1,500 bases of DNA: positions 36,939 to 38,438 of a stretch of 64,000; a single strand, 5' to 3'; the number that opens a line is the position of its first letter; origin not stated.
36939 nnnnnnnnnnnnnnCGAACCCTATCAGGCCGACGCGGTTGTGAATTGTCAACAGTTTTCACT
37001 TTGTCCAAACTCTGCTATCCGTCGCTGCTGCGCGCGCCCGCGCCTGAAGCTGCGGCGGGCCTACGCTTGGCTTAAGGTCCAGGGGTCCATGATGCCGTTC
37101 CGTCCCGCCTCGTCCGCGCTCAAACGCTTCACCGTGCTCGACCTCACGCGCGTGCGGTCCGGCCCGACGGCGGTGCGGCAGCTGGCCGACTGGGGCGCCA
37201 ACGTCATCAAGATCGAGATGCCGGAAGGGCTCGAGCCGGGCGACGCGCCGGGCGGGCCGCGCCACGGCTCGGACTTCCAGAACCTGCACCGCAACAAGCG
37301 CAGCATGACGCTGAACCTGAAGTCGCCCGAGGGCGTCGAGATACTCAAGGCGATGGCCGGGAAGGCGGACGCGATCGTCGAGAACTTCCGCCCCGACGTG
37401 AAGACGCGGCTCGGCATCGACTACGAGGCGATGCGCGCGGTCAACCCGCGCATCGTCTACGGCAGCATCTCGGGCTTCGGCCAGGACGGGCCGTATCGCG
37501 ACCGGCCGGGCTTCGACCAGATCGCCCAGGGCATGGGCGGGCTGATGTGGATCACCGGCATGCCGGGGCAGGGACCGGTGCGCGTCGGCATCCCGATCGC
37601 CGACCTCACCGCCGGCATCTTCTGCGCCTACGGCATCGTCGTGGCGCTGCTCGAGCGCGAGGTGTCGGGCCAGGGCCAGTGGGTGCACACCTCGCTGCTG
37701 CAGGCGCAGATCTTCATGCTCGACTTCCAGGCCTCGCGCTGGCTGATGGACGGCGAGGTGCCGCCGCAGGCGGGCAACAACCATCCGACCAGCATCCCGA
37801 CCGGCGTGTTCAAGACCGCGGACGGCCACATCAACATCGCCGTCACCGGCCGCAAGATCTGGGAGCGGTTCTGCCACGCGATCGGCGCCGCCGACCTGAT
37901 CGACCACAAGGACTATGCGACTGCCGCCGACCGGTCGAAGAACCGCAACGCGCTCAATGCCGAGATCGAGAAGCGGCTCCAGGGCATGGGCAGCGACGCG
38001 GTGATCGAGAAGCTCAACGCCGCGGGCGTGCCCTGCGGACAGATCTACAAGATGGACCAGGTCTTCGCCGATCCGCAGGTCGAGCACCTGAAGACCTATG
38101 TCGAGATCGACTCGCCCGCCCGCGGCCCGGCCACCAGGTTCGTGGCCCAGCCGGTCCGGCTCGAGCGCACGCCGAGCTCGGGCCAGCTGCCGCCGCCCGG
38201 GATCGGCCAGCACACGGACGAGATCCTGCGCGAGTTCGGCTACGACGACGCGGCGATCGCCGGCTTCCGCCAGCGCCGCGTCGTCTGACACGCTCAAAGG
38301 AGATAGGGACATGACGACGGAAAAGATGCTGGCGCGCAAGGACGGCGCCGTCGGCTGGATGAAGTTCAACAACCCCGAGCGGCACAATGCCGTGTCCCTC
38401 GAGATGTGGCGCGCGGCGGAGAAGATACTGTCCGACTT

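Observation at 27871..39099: Two family-III CoA-transferases, a citryl-CoA-lyase-like protein, an MBL hydrolase and a crotonase flank the dioxygenase-rhodanese operon on both sides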

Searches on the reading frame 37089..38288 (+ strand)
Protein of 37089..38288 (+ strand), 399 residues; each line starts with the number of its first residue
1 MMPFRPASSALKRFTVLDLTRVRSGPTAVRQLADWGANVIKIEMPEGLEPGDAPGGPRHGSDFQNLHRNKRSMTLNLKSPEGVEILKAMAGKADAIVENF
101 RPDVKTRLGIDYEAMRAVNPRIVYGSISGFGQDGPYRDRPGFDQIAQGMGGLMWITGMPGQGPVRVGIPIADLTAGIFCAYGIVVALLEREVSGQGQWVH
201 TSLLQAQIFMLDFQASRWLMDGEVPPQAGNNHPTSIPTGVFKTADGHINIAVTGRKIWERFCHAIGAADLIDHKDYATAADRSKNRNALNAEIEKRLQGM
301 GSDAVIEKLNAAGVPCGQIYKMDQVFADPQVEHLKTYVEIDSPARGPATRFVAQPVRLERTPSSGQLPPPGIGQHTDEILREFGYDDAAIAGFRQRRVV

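Call 7: search_protein_families(library=pfam, proteins=[window:37089-38288:+], max_evalue=0.001)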
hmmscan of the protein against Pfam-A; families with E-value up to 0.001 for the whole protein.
window:37089-38288:+ (399 aa): 1 family
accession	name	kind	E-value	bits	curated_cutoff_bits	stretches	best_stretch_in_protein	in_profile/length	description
PF02515.22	CoA_transf_3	-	7.3e-114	381.1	23.3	1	12-376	2-366/366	CoA-transferase family III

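Call 8: search_protein_families(library=ncbifam, proteins=[window:37089-38288:+], max_evalue=0.001)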
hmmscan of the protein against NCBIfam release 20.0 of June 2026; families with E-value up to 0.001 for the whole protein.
window:37089-38288:+ (399 aa): 7 families
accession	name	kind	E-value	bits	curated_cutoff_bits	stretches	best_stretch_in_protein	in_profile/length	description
NF052585.1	SucGlutTfsCaiB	equivalog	2.7e-86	289.6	750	1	10-383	7-388/394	succinate--glutarate CoA-transferase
NF041294.1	Scnl_mescCoAtase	equivalog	6.9e-76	255.8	700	1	9-380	2-380/381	succinyl-CoA:mesaconate CoA-transferase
NF003809.0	PRK05398.1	subfamily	3.1e-72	243.4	442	1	9-399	3-416/416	formyl-CoA transferase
TIGR03253.1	oxalate_frc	equivalog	1.8e-67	227.9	504.2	1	9-399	2-416/416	formyl-CoA transferase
NF008511.0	PRK11430.1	equivalog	1.2e-62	212.2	522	1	13-334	12-335/381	CoA:oxalate CoA-transferase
NF002914.1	PRK03525.1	equivalog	2.7e-34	118.8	413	1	24-396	23-394/400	L-carnitine CoA-transferase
TIGR04253.1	mesacon_CoA_iso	equivalog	5e-12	45.5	725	1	24-399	16-400/403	2-methylfumaryl-CoA isomerase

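Call 25: search_solved_structures(query=window:37089-38288:+, max_evalue=1e-10)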
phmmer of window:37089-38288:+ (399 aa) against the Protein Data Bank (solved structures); distinct sequences matched with E-value up to 1e-10: 34.
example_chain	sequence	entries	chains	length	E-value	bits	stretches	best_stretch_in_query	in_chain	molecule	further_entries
9br6_A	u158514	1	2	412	1.6e-68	234.9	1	11-392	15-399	Succinate--hydroxymethylglutarate CoA-transferase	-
9br7_A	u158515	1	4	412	1.6e-68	234.8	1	11-392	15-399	Succinate--hydroxymethylglutarate CoA-transferase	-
10uh_A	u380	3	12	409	1.1e-64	222.2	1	13-386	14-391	Formyl-coenzyme a transferase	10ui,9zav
4ed9_A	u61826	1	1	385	1.6e-62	215.1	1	10-335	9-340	CAIB/BAIF family protein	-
4hl6_A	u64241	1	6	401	3.9e-55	190.8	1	13-340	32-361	Uncharacterized protein YfdE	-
1pqy_A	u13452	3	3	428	1.2e-49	172.7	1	8-397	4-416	Hypothetical protein yfdW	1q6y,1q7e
1pt5_A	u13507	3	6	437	1.3e-49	172.5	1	8-397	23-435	Hypothetical protein yfdW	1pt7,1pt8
2vjq_A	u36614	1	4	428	4.9e-42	147.6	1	12-208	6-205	FORMYL-COENZYME A TRANSFERASE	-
1p5h_A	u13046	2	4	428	1.1e-41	146.5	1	12-208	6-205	Formyl-coenzyme A transferase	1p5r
2vjp_A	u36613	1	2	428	1.2e-41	146.4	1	12-208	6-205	FORMYL-COENZYME A TRANSFERASE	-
2vjn_A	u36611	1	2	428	1.5e-41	146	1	12-208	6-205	FORMYL-COENZYME A TRANSFERASE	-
2vjk_A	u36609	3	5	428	1.5e-41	146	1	12-208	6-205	FORMYL-COENZYME A TRANSFERASE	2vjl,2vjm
1t4c_A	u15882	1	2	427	1.6e-41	145.9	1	12-208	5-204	Formyl-CoA:oxalate CoA-transferase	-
2vjo_A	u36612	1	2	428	2.9e-41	145.1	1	12-208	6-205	FORMYL-COENZYME A TRANSFERASE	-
1vgr_A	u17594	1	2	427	5.9e-41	144.1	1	12-208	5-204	Formyl-coenzyme A transferase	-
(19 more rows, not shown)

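Call 44: search_dna_similar(query=window:37089-38288:+, collection=plasmids, mode=protein, max_evalue=1e-60, max_rows=30)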
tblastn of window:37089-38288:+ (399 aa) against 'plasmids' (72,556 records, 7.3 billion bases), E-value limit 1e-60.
Records with a match: 521; places in all: 684; records where one place covers at least 80% of the query: 520.
Best place of each record, by identity: 60-80% 4; <60% 517.
By first word of the organism name: Sinorhizobium 89; Pseudosulfitobacter 43; Rhizobium 35; Azospirillum 30; Rhodococcus 18; Paracoccus 17; Roseomonas 16; Sphingobium 16; Cupriavidus 13; Sulfitobacter 13; and 94 more.
By predicted mobility (MOB-suite, as given by PLSDB): non-mobilizable 331; mobilizable 115; conjugative 75.
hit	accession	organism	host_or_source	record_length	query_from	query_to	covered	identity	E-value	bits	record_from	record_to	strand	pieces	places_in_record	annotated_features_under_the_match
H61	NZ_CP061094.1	Roseomonas marmotae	Marmota himalayana,pure culture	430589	8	399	98%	67.6%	1e-168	530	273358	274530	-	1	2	CoA transferase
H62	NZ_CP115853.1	Pseudoroseomonas cervicalis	-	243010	15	399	96%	67.3%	5e-166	522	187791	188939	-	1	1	CoA transferase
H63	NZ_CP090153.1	Roseivivax marinus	Bathymodiolus marisindicus,single cell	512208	6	399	99%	61.7%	4e-153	485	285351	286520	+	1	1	CoA transferase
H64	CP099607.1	Comamonadaceae bacterium OTU4NAUVB1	Arabidopsis thaliana,pure culture,leaf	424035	2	386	96%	61.0%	4e-149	474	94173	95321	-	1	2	CoA transferase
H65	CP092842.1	Bradyrhizobium sp. 62B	Arachis hypogaea L.,cell ...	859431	8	399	98%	59.2%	9e-149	473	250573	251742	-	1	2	CaiB/BaiF CoA-transferase family protein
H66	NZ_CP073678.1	Cupriavidus sp. KK10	Isolate,A bacterial consortium from ...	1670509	11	399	97%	59.6%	4e-148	471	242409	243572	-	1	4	none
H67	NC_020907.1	Octadecabacter antarcticus 307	-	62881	8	394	97%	59.7%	1e-144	461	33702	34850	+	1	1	CaiB/BaiF CoA-transferase family protein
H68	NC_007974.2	Cupriavidus metallidurans CH34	-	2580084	8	399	98%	58.8%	2e-147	469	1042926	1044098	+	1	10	none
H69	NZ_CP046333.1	Cupriavidus metallidurans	sedimentation pond in a zinc factory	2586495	8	399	98%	58.8%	2e-147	469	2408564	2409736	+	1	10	none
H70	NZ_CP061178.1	Roseomonas haemaphysalidis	tick,pure culture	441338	11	399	97%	59.0%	7e-145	461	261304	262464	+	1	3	CaiB/BaiF CoA-transferase family protein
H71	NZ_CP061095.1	Roseomonas marmotae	Marmota himalayana,pure culture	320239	11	399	97%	58.6%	5e-146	465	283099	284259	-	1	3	CaiB/BaiF CoA-transferase family protein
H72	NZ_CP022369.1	Azospirillum sp. TSH58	single cell,paddy soils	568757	8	399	98%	54.6%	4e-134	431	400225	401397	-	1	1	CoA transferase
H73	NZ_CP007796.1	Azospirillum argentinense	Triticum aestivum L.,Root,wheat ...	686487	8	399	98%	54.3%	2e-133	429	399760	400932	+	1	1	CoA transferase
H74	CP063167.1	Variovorax paradoxus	-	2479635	2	390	97%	54.6%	4e-128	413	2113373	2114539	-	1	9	CoA transferase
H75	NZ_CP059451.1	Azospirillum brasilense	Prokaryotes,soil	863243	8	399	98%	54.1%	6e-133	427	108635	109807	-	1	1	CoA transferase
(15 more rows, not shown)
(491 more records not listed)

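Call 45: get_annotated_region(hit=H61, flank=7000)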
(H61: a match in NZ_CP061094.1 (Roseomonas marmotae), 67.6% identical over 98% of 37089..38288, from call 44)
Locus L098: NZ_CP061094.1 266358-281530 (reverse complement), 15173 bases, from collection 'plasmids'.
description: Roseomonas marmotae strain 1318 plasmid p1318-3
organism: Roseomonas marmotae (NCBI taxid 2768161)
taxonomy: Bacteria; Pseudomonadota; Alphaproteobacteria; Rhodospirillales; Acetobacteraceae; Roseomonas; Roseomonas marmotae
host: -; source: Marmota himalayana,pure culture; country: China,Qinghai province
typing (MOB-suite, as given by PLSDB): non-mobilizable
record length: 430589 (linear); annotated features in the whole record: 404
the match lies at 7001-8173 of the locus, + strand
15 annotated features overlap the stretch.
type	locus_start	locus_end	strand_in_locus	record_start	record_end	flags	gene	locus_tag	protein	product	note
CDS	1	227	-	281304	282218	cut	-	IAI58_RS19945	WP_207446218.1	polysaccharide deacetylase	-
CDS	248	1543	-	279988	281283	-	-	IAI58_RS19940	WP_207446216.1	MFS transporter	GO:0055085 - transmembrane transport [Evidence IEA]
CDS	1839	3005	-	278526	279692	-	-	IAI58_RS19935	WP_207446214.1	hypothetical protein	-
CDS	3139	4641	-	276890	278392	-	-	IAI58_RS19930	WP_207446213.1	tripartite tricarboxylate transporter permease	-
CDS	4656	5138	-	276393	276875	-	-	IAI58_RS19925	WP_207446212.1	tripartite tricarboxylate transporter TctB family protein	-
CDS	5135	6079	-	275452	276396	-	-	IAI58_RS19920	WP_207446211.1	tripartite tricarboxylate transporter substrate binding protein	-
CDS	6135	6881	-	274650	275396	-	-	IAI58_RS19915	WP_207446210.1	GntR family transcriptional regulator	-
CDS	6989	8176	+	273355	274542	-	-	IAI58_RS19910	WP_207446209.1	CoA transferase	-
CDS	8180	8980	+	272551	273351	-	-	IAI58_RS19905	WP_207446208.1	enoyl-CoA hydratase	-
CDS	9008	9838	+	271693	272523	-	-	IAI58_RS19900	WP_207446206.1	sugar phosphate isomerase/epimerase family protein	-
CDS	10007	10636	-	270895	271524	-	-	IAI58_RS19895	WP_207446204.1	TetR/AcrR family transcriptional regulator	-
CDS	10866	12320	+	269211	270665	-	-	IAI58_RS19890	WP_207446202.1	amino acid permease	GO:0055085 - transmembrane transport [Evidence IEA]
CDS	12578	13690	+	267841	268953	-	-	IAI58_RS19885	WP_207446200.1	YncE family protein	-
CDS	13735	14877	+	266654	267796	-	-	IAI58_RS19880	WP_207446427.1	isochorismate synthase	GO:0009234 - menaquinone biosynthetic process [Evidence IEA]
CDS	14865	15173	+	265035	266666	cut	-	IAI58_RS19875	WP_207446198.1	(2,3-dihydroxybenzoyl)adenylate synthase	GO:0019290 - siderophore biosynthetic process [Evidence IEA]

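Call 46: get_annotated_region(hit=H63, flank=7000)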
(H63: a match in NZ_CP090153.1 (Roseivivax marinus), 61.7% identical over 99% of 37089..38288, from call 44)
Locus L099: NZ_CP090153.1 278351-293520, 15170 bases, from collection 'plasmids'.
description: Roseivivax marinus strain TCYB24 plasmid unnamed1, complete sequence
organism: Roseivivax marinus (NCBI taxid 1379903)
taxonomy: Bacteria; Pseudomonadota; Alphaproteobacteria; Rhodobacterales; Roseobacteraceae; Roseivivax; Roseivivax marinus
host: -; source: Bathymodiolus marisindicus,single cell; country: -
typing (MOB-suite, as given by PLSDB): non-mobilizable
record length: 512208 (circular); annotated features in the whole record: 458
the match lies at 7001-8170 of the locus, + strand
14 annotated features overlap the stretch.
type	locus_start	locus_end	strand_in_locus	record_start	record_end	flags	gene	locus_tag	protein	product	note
CDS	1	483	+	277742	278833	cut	-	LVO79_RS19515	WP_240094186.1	efflux RND transporter periplasmic adaptor subunit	GO:0006810 - transport [Evidence IEA]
CDS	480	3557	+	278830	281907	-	-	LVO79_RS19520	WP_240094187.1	efflux RND transporter permease subunit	-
CDS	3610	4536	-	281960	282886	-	-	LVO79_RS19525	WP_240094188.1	dihydrodipicolinate synthase family protein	GO:0009436 - glyoxylate catabolic process [Evidence IEA]; GO:0071704 - organic substance metabolic process [Evidence ...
CDS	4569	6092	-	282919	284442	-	-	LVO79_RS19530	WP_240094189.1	malonyl-CoA synthase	-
CDS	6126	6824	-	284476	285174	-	-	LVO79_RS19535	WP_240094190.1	GntR family transcriptional regulator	-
CDS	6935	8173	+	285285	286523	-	-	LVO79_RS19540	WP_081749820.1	CoA transferase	-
CDS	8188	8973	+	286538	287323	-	-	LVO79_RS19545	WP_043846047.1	enoyl-CoA hydratase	-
CDS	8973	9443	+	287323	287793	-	-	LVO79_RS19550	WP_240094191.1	PaaI family thioesterase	-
CDS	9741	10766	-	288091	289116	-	-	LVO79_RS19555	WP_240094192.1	Ldh family oxidoreductase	-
CDS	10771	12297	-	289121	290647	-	-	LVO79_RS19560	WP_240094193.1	tripartite tricarboxylate transporter permease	-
CDS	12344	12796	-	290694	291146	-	-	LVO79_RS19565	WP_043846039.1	tripartite tricarboxylate transporter TctB family protein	-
CDS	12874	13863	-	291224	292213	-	-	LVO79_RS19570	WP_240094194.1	tripartite tricarboxylate transporter substrate-binding protein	-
CDS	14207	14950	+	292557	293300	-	-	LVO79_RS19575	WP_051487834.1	SDR family oxidoreductase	-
CDS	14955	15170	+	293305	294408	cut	-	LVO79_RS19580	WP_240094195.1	AbrB family transcriptional regulator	-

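Call 47: get_annotated_region(hit=H67, flank=7000)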
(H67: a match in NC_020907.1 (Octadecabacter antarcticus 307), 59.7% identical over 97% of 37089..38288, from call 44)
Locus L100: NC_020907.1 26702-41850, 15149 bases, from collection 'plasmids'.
description: Octadecabacter antarcticus 307 plasmid pOA307_63, complete sequence
organism: Octadecabacter antarcticus 307 (NCBI taxid 391626)
taxonomy: Bacteria; Pseudomonadota; Alphaproteobacteria; Rhodobacterales; Roseobacteraceae; Octadecabacter; Octadecabacter antarcticus; Octadecabacter antarcticus 307
host: -; source: -; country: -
typing (MOB-suite, as given by PLSDB): non-mobilizable; replicon rep_cluster_609
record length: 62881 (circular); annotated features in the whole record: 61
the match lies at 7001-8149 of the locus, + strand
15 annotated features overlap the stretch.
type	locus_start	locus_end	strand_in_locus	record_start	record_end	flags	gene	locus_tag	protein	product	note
CDS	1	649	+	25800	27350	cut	-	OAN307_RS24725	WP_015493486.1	ABC transporter substrate-binding protein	-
CDS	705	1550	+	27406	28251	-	-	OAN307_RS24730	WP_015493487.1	metallophosphoesterase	-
CDS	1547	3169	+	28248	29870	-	-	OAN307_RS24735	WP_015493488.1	ABC transporter ATP-binding protein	-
CDS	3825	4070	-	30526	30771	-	-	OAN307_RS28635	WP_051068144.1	hypothetical protein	-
CDS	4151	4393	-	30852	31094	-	-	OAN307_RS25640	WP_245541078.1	hypothetical protein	-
CDS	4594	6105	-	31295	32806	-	-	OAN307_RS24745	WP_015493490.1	malonyl-CoA synthase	-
CDS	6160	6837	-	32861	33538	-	-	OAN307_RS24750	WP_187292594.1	GntR family transcriptional regulator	-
CDS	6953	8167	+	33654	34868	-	-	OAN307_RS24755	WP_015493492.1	CaiB/BaiF CoA-transferase family protein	-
CDS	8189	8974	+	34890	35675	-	-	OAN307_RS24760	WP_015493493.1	enoyl-CoA hydratase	-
CDS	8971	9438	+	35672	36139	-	-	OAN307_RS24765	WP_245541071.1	PaaI family thioesterase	-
CDS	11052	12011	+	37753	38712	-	-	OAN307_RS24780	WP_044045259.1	IS481 family transposase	-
CDS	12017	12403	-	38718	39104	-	-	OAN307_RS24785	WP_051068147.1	Ldh family oxidoreductase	-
CDS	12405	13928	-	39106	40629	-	-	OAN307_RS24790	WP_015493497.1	tripartite tricarboxylate transporter permease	-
CDS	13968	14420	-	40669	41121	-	-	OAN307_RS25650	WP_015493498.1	tripartite tricarboxylate transporter TctB family protein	-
CDS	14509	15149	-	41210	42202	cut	-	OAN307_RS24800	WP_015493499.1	tripartite tricarboxylate transporter substrate-binding protein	-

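Call 48: get_annotated_region(hit=H64, flank=7000)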
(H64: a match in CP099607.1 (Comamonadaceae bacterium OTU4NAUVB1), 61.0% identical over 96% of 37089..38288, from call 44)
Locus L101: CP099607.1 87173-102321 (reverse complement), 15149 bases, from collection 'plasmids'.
description: Comamonadaceae bacterium OTU4NAUVB1 plasmid unnamed2, complete sequence
organism: Comamonadaceae bacterium OTU4NAUVB1 (NCBI taxid 2952996)
taxonomy: Bacteria; Pseudomonadota; Betaproteobacteria; Burkholderiales; Comamonadaceae; ; Comamonadaceae bacterium OTU4NAUVB1
host: -; source: Arabidopsis thaliana,pure culture,leaf; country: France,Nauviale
typing (MOB-suite, as given by PLSDB): non-mobilizable
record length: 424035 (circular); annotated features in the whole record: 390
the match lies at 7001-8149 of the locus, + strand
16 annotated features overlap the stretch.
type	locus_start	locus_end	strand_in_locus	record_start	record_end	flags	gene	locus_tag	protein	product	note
CDS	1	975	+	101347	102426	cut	-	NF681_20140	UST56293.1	isocitrate/isopropylmalate family dehydrogenase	-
CDS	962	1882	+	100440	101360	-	-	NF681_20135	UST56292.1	amidohydrolase family protein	-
CDS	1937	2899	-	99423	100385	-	-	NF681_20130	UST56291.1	VTT domain-containing protein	-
CDS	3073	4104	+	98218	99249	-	-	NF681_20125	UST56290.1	D-cysteine desulfhydrase family protein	-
CDS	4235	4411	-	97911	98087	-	-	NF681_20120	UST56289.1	hypothetical protein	-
CDS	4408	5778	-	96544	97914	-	-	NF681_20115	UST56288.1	MmgE/PrpD family protein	-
CDS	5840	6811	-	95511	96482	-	-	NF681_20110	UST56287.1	tripartite tricarboxylate transporter substrate binding protein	-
CDS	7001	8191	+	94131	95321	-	-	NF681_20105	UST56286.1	CoA transferase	-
CDS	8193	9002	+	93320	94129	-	-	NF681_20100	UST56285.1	enoyl-CoA hydratase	-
CDS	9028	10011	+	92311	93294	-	-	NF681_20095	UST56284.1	zinc-binding dehydrogenase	-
CDS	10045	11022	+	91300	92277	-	-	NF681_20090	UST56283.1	tripartite tricarboxylate transporter substrate binding protein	-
CDS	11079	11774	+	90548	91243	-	-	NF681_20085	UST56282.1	FCD domain-containing protein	-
CDS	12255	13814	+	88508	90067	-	-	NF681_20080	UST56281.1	hypothetical protein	-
CDS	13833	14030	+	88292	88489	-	-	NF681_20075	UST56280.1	hypothetical protein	-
CDS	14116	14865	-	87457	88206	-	-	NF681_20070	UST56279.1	helix-turn-helix domain-containing protein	-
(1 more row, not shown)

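Call 64: search_protein_families(library=pfam, proteins=[L098:1839-3005:-], max_evalue=0.001)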
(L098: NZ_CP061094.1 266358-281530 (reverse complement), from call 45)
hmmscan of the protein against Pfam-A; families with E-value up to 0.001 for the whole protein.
L098:1839-3005:- (388 aa): 1 family
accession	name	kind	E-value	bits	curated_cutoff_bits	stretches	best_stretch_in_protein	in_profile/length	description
PF12708.12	Pect-lyase_RHGA_epim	-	0.00077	19.8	27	0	16-58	9-56/213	Rhamnogalacturonase A/epimerase, pectate lyase-like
